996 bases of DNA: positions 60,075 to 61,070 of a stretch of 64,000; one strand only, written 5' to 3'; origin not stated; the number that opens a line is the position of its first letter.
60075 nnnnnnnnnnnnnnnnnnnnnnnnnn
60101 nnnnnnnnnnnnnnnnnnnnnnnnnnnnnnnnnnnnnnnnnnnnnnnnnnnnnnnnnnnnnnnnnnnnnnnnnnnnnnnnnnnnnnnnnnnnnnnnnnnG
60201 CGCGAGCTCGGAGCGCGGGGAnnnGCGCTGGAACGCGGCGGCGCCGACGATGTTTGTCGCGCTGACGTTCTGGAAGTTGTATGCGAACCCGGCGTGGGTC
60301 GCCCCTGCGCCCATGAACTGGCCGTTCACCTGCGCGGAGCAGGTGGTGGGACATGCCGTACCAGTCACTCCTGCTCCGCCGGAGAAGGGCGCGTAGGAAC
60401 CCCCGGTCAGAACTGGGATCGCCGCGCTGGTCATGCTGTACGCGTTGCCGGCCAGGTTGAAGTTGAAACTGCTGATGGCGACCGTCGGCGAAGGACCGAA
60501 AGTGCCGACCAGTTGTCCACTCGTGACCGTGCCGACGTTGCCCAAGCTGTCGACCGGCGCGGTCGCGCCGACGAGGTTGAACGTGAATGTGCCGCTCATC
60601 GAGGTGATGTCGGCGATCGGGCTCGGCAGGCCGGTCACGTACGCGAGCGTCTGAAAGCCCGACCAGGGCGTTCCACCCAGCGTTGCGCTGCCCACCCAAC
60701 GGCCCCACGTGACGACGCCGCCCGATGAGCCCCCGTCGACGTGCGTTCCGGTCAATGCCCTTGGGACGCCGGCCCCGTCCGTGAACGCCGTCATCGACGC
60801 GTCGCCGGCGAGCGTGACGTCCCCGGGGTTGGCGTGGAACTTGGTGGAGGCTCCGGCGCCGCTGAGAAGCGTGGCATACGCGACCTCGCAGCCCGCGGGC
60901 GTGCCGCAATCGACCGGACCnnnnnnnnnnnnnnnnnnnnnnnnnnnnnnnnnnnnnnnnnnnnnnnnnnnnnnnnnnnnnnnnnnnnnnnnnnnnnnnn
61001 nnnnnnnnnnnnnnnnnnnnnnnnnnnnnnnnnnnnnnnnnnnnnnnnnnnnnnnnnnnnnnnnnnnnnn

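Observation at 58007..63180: Three-gene Slam-type (type XI secretion-like) operon with a FecR-domain cargo and a GT41 glycosyltransferase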

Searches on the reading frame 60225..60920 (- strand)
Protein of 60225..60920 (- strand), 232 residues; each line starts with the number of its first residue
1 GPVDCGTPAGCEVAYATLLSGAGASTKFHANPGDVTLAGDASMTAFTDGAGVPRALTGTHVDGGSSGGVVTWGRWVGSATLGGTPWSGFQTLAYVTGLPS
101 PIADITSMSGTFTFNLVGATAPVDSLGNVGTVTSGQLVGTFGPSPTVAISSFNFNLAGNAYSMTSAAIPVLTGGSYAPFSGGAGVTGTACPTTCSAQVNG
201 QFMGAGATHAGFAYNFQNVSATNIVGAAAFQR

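Call 56: search_solved_structures(query=A3, max_evalue=10, show_alignments=3)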
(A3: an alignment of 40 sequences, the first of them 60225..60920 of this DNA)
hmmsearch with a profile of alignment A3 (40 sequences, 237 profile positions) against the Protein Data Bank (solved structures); distinct sequences matched with E-value up to 10: 6.
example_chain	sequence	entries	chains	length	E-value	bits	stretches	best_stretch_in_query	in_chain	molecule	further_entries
5kkx_A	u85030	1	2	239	0.00011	24.9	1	139-232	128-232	TbpB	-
7jrd_A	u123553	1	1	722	0.005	19.4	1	105-216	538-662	Lactoferrin-binding protein B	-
4o49_A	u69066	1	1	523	0.0084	18.7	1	144-227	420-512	Outer membrane protein; transferrin-binding protein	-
4o3z_A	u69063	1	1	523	0.011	18.4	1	144-227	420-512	Outer membrane protein; transferrin-binding protein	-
3pqs_A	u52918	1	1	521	0.011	18.3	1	144-227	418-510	transferrin-binding protein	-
4o3y_A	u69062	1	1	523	0.011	18.3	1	144-227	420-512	Outer membrane protein; transferrin-binding protein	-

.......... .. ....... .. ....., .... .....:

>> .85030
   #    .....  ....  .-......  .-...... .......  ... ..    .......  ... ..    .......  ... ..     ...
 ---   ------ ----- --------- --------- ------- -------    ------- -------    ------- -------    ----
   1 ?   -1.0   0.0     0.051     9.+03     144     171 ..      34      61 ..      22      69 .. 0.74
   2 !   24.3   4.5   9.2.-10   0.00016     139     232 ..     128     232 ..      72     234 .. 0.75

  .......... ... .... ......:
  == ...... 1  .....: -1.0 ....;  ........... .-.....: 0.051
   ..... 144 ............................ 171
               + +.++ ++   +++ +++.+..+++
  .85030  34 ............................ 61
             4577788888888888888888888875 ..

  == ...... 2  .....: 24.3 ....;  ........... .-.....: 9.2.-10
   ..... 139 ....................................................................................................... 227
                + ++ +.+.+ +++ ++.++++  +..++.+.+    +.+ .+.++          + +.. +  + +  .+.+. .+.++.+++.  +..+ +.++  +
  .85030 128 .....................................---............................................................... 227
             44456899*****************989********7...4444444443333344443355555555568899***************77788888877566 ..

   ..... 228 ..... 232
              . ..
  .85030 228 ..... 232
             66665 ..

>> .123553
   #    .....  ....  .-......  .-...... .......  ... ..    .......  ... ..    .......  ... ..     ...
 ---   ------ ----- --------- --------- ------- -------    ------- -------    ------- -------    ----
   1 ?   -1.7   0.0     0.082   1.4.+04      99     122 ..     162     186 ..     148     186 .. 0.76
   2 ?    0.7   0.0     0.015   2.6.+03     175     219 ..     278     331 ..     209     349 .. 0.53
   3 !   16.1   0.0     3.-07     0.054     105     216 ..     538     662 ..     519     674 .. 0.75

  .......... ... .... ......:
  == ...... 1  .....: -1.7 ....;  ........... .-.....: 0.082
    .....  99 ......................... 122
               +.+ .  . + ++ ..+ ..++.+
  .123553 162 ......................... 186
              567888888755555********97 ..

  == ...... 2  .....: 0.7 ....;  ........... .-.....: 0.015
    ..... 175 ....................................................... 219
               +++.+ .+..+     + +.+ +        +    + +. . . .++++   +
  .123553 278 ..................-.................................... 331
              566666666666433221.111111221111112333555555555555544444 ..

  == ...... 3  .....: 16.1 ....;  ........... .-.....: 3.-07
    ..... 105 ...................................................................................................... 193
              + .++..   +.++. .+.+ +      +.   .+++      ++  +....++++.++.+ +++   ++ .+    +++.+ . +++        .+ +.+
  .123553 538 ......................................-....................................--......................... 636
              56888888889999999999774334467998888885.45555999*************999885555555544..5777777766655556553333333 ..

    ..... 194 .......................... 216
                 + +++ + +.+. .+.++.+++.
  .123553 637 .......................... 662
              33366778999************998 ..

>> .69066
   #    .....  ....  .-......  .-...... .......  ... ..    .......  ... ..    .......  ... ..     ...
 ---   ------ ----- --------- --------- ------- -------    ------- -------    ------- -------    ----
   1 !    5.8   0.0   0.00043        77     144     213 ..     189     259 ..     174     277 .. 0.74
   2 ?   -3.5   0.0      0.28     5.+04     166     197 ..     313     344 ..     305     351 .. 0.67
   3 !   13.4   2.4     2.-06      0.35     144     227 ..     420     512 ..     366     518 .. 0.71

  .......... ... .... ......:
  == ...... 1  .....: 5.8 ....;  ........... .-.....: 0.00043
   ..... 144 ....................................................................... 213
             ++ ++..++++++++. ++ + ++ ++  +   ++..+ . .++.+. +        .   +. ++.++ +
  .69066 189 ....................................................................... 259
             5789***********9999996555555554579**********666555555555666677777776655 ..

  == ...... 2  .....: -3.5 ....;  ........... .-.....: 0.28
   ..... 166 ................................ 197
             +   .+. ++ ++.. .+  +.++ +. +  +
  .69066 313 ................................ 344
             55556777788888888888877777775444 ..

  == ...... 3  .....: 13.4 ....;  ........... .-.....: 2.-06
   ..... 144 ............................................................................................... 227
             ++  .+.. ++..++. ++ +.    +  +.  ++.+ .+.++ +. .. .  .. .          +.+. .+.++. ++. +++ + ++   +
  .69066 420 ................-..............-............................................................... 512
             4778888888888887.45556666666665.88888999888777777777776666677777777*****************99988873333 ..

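Call 57: search_protein_families(library=pfam, alignment_id=A3, max_evalue=1)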
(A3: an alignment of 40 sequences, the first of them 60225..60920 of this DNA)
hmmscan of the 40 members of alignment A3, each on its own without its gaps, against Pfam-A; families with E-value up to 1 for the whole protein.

A. member 1, window:60225-60920:- (232 aa): 0 families

B. families by the number of members that match (of 40 scanned): 7 families
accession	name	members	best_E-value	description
PF01298.24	TbpB_B_D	7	0.00033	C-lobe and N-lobe beta barrels of Tf-binding protein B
PF05593.20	RHS_repeat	3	0.0049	RHS Repeat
PF04582.17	Reo_sigmaC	1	0.057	Reovirus sigma C capsid protein C-terminal domain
PF17882.6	SBD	1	0.16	OAA-family lectin sugar binding domain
PF01565.28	FAD_binding_4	1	0.23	FAD binding domain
PF03895.21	YadA_anchor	1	0.27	YadA-like membrane anchor domain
PF12446.13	DUF3682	1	0.3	Protein of unknown function (DUF3682)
